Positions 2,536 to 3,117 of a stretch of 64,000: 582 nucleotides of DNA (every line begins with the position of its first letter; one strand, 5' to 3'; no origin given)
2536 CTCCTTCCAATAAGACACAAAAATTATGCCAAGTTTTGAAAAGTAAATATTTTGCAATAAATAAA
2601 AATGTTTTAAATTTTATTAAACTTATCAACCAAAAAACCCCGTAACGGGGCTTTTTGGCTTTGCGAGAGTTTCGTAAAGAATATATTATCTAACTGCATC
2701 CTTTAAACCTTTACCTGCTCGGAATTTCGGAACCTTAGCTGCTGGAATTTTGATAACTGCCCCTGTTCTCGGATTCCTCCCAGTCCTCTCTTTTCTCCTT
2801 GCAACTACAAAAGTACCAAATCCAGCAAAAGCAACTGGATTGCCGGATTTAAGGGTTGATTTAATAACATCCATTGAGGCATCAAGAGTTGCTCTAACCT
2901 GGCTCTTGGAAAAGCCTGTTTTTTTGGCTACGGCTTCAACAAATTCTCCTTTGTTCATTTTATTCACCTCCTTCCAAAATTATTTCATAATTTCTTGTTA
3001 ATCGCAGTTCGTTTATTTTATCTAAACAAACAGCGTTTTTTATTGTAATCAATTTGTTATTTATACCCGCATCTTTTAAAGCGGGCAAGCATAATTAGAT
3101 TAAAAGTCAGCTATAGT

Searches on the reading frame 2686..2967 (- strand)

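Call 49: search_protein_families(library=pfam, proteins=[window:2686-2967:-], max_evalue=0.001)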
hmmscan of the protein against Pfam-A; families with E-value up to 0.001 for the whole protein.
window:2686-2967:- (93 aa): 3 families
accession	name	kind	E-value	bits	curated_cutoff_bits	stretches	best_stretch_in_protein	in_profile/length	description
PF00216.26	Bac_DNA_binding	-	5.4e-33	113.5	22.4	1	4-92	1-89/90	Bacterial DNA-binding protein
PF18291.6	HU-HIG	-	5.7e-10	39.8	26.2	1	3-92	31-118/125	HU domain fused to wHTH, Ig, or Glycine-rich motif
PF18289.6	HU-CCDC81_euk_2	-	3.7e-05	24.1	26.1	1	12-59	9-58/75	CCDC81 eukaryotic HU domain 2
